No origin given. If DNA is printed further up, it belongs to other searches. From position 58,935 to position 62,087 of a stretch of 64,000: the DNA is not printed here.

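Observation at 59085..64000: Three tandem, individually promoted paralogs of a T9SS cargo family with TSP3-like calcium-binding repeats and a shared upstream motif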

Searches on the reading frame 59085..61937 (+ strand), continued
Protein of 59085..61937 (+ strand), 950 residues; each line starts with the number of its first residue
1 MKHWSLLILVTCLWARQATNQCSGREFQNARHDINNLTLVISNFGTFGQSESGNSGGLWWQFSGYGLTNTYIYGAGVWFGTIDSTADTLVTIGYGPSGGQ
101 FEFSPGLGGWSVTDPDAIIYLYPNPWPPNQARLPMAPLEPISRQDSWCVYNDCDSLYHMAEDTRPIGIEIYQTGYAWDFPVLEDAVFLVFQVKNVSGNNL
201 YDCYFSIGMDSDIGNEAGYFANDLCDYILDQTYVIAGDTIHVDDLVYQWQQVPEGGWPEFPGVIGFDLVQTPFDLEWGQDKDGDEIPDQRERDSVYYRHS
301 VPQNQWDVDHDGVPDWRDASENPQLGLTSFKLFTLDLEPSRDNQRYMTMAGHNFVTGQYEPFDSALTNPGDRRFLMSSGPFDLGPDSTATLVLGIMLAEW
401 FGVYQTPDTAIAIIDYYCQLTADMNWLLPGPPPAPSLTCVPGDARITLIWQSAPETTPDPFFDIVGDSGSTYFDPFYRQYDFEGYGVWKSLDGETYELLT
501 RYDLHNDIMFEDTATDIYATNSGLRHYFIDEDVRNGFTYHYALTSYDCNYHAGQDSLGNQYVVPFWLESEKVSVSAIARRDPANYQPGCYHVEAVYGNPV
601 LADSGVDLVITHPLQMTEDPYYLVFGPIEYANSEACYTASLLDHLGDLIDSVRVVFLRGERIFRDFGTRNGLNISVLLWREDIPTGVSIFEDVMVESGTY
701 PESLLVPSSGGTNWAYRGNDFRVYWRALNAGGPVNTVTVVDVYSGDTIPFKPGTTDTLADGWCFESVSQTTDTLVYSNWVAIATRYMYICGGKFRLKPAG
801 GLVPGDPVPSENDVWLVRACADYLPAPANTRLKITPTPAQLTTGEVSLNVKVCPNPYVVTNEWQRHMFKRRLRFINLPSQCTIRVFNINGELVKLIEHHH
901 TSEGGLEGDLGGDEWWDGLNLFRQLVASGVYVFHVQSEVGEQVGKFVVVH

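Call 88: search_protein_families(library=pfam, alignment_id=A2, max_evalue=1)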
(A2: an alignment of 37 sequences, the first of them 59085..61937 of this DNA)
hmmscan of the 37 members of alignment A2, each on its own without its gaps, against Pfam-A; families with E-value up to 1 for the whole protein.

A. member 1, window:59085-61937:+ (950 aa): 0 families

B. families by the number of members that match (of 37 scanned): 10 families
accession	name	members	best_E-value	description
PF18962.6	Por_Secre_tail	21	0.01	Secretion system C-terminal sorting domain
PF13585.12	CHU_C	3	0.0041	CHU_C Type IX secretion signal domain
PF23657.1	DUF7151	2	0.077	Domain of unknown function (DUF7151)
PF25166.1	CoiA_C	2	0.22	Competence protein CoiA, C-terminal domain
PF23448.1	CAP-like_CFAP184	1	0.023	CFAP184 CAP-like domain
PF17785.7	PUA_3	1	0.025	PUA-like domain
PF25544.1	Ependymin_amoebozoa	1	0.053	Ependymin domain, amoebozoa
PF16177.11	ACAS_N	1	0.077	Acetyl-coenzyme A synthetase N-terminus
PF13704.12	Glyco_tranf_2_4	1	0.2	Glycosyl transferase family 2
PF03495.19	Binary_toxB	1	0.26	Clostridial binary toxin B/anthrax toxin PA Ca-binding domain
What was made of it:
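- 21 of 37 long forms match PF18962 weakly (call 88).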

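Call 89: search_protein_families(library=padloc, proteins=[window:59085-61934:+], max_evalue=0.01)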
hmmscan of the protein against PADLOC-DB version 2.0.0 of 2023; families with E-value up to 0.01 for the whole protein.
window:59085-61934:+ (950 aa): 0 families
